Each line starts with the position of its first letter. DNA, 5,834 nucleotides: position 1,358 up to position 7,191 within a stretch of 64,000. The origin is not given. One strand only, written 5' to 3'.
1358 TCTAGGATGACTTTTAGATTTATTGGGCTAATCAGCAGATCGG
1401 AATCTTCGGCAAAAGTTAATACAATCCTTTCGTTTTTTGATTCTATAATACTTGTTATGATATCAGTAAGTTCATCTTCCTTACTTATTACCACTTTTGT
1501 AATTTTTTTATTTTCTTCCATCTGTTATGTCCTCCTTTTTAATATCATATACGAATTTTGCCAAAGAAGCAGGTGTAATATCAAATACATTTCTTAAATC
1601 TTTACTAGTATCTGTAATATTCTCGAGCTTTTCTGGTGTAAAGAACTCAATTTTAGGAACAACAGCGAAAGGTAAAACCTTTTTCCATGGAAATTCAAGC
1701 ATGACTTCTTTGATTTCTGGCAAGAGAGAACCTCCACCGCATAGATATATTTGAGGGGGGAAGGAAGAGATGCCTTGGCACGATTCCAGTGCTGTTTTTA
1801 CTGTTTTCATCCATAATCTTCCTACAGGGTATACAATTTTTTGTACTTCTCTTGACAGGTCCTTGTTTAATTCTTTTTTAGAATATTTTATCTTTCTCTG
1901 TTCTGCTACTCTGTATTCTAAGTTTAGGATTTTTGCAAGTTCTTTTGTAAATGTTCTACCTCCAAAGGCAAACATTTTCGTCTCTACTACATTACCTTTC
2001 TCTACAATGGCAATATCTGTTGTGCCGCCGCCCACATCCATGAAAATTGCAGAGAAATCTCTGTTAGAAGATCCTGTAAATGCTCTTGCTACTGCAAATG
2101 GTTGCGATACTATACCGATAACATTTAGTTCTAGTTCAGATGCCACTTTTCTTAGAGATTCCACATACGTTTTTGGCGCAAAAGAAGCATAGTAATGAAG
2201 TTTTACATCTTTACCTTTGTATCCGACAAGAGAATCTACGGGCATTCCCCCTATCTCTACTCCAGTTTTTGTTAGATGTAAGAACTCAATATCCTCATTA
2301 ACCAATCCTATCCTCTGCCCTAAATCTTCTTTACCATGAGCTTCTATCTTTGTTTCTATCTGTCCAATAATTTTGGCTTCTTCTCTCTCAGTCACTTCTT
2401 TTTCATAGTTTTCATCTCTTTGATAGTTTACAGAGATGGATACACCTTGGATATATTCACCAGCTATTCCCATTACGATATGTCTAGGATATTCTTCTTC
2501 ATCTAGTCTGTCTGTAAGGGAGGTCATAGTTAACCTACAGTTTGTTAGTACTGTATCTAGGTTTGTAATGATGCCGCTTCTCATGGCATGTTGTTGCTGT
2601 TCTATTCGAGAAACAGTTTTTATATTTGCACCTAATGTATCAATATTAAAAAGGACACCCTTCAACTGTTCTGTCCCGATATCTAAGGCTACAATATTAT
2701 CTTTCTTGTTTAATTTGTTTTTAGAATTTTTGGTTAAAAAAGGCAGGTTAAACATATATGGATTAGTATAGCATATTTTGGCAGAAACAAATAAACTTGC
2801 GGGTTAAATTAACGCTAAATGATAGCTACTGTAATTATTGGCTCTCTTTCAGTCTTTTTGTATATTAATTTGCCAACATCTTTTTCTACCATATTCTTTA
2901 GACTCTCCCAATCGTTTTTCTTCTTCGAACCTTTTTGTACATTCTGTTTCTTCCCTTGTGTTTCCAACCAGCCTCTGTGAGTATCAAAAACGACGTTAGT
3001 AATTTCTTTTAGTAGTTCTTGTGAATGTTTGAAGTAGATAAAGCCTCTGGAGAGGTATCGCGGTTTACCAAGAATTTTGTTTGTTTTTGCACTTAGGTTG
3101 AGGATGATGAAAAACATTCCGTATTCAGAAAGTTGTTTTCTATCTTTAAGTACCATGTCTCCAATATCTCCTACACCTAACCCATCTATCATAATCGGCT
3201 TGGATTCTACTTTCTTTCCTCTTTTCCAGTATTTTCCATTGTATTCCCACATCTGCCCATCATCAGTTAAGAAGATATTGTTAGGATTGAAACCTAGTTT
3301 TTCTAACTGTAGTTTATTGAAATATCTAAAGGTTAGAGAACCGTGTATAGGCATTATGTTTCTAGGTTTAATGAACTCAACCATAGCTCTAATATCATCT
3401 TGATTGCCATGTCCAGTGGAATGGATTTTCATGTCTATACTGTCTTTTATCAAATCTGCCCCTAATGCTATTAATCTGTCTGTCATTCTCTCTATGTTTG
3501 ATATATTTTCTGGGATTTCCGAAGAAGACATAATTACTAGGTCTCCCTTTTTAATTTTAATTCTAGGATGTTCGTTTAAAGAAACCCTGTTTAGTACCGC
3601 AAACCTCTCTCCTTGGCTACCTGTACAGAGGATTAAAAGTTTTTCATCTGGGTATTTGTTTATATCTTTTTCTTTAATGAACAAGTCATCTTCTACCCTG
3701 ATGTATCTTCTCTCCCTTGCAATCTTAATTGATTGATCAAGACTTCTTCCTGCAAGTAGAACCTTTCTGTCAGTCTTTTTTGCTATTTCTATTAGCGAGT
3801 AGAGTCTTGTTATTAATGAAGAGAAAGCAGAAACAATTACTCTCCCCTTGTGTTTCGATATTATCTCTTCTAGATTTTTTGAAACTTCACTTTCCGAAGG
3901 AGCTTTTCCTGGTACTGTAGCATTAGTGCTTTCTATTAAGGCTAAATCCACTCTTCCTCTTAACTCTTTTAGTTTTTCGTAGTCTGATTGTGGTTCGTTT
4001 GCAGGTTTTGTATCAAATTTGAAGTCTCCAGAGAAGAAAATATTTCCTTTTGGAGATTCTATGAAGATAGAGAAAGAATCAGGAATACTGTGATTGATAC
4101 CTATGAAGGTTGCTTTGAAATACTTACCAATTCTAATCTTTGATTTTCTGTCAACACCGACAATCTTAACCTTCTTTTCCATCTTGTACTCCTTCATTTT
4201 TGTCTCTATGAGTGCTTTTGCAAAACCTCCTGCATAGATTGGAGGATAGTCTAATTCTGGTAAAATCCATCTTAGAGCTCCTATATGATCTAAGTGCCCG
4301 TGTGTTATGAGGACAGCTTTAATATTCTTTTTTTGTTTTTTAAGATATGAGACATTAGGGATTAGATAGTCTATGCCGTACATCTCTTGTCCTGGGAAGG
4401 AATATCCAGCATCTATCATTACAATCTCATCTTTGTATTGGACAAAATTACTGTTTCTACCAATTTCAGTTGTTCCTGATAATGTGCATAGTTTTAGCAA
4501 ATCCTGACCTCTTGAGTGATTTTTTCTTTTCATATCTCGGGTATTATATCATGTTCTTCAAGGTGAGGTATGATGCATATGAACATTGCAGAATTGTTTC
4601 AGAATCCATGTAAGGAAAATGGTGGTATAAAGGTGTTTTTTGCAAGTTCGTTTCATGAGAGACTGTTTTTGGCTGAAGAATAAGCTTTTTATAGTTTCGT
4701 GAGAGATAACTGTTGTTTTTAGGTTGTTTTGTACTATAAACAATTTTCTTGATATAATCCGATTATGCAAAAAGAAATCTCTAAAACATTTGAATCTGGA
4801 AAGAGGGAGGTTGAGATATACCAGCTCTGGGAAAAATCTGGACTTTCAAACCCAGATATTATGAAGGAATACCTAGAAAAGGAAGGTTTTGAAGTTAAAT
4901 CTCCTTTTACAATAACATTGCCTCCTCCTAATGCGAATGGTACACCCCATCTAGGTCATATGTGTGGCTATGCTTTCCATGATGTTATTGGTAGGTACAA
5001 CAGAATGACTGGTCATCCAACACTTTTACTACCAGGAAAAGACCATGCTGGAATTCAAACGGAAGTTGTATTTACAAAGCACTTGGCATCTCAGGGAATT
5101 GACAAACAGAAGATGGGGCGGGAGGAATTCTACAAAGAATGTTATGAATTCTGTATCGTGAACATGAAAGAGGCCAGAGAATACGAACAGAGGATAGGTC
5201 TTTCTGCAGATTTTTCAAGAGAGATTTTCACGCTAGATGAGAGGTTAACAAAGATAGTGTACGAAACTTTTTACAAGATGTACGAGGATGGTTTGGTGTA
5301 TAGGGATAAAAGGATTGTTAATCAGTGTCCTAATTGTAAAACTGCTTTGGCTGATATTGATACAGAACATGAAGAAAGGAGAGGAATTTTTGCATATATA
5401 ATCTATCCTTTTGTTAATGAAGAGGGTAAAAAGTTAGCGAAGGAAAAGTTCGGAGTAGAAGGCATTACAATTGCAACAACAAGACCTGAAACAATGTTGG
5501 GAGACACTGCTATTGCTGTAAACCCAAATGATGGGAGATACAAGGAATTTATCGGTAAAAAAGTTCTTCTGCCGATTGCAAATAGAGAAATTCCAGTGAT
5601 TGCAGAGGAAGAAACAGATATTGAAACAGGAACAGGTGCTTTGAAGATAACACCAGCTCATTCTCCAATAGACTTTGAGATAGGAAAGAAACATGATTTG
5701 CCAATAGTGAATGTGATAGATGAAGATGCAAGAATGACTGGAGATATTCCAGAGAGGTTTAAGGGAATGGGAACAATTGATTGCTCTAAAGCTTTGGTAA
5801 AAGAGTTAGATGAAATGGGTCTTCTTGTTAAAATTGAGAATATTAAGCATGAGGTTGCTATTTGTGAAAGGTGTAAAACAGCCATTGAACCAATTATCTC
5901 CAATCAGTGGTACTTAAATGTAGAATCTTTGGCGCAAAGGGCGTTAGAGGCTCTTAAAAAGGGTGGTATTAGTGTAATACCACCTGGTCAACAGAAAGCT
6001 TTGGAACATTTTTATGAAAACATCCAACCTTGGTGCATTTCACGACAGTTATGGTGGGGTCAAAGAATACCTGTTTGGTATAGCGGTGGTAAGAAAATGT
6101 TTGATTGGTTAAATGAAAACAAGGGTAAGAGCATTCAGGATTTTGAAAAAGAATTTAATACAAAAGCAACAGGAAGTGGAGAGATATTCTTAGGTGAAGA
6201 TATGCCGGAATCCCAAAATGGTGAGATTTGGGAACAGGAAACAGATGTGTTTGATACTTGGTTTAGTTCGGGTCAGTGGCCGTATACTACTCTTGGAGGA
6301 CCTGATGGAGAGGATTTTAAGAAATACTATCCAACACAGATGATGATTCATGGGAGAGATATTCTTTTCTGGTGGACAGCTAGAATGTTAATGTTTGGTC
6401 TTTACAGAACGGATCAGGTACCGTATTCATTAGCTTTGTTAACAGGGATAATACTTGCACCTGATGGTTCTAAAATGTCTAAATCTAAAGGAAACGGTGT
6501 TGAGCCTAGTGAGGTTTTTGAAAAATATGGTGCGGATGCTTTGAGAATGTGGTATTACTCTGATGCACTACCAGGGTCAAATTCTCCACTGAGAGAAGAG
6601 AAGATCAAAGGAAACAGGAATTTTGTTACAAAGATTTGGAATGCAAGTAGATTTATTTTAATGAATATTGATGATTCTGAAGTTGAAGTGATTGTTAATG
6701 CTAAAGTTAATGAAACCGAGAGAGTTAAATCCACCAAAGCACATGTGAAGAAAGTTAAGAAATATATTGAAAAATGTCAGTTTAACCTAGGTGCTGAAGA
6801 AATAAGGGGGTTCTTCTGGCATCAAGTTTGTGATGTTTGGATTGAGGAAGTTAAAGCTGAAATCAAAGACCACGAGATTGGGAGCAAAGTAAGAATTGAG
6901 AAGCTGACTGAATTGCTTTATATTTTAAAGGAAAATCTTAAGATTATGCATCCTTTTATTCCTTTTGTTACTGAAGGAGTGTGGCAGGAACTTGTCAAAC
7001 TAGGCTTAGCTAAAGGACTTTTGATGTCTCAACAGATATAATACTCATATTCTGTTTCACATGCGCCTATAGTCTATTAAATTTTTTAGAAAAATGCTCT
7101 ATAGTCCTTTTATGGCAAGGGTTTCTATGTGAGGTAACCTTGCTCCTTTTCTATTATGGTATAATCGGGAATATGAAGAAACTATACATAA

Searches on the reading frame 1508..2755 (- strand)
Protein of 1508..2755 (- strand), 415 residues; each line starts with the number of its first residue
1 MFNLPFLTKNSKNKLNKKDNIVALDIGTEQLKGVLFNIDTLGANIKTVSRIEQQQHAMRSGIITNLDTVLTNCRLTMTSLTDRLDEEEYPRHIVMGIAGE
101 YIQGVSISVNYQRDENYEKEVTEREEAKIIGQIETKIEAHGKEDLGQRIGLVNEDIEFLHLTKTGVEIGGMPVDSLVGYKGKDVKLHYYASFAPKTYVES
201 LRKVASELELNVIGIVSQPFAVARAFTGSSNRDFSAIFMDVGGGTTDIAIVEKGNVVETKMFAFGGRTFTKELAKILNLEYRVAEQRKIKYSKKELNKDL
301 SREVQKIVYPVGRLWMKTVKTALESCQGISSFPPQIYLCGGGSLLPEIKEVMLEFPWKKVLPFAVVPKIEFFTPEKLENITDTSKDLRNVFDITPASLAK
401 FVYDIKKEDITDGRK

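Call 58: search_protein_families(library=pfam, proteins=[window:1508-2755:-], max_evalue=0.001)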
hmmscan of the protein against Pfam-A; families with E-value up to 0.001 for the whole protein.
window:1508-2755:- (415 aa): 7 families
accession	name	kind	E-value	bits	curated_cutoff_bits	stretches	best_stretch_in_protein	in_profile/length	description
PF14450.12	FtsA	-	4.9e-14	53.2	31.8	1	239-352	3-99/127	Cell division protein FtsA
PF06723.19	MreB_Mbl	-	9.3e-09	35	27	1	235-304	146-216/327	MreB/Mbl protein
PF11104.14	PilM_2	-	5.4e-08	32.6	27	1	230-352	176-294/340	Type IV pilus assembly protein PilM;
PF06277.17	EutA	-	8.2e-07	28.7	27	1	227-319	136-231/475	Ethanolamine utilisation protein EutA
PF00012.26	HSP70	-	1.5e-05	23.9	20.6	1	210-306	161-262/599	Hsp70 protein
PF08841.16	DDR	-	2.6e-05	23.8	24.6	1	203-288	102-188/328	Diol dehydratase reactivase ATPase-like domain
PF01968.24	Hydantoinase_A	-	0.00068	19.4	22.9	0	215-260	58-106/291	Hydantoinase/oxoprolinase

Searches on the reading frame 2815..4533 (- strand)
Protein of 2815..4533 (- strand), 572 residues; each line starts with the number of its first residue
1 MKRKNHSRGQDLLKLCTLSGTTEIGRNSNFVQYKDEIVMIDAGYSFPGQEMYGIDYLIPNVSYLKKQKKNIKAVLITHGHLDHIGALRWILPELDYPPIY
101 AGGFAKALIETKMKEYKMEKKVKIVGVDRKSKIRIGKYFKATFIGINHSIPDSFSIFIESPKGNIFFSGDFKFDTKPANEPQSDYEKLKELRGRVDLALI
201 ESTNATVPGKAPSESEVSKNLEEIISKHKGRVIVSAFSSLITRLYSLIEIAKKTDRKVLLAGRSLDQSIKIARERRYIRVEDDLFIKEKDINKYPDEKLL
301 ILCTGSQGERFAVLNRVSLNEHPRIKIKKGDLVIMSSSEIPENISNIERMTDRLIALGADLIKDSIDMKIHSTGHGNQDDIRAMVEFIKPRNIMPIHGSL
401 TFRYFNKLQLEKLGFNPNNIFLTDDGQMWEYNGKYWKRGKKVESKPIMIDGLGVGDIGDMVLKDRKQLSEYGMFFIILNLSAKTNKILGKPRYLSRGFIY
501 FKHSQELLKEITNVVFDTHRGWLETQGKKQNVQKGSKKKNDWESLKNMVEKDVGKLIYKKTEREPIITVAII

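Call 58: search_protein_families(library=pfam, proteins=[window:2815-4533:-], max_evalue=0.001)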
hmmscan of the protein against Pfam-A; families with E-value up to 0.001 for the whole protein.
window:2815-4533:- (572 aa): 5 families
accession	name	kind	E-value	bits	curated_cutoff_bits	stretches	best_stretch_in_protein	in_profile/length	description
PF22505.1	RNase_J_b_CASP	-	1.2e-40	138.7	27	1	229-354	1-126/126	Ribonuclease J, beta-CASP domain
PF17770.6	RNase_J_C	-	1.7e-21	77.5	23.8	1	461-572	1-100/102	Ribonuclease J C-terminal domain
PF00753.33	Lactamase_B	-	4.4e-17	63.1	22.7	1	25-180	5-159/196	Metallo-beta-lactamase superfamily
PF12706.13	Lactamase_B_2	-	1.6e-12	47.9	27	1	38-203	3-165/200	Beta-lactamase superfamily domain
PF07521.17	RMMBL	-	5.6e-06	26.7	21.6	1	371-399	13-41/63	Zn-dependent metallo-hydrolase RNA specificity domain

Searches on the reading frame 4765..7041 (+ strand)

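Call 58: search_protein_families(library=pfam, proteins=[window:4765-7041:+], max_evalue=0.001)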
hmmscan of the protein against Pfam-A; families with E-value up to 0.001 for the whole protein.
window:4765-7041:+ (758 aa): 4 families
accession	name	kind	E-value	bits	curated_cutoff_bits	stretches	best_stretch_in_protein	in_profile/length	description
PF00133.28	tRNA-synt_1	-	6.3e-111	371.5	22.7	1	18-598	2-403/414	tRNA synthetases class I (I, L, M and V)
PF09334.17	tRNA-synt_1g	-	1.1e-24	87.4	20.1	3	49-199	2-150/391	tRNA synthetases class I (M)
PF08264.19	Anticodon_1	-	1.2e-17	64.6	25.1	1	657-743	8-89/148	Anticodon-binding domain of tRNA ligase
PF13603.12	tRNA-synt_1_2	-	3.1e-08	33.8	25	1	262-323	84-145/185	Leucyl-tRNA synthetase, editing domain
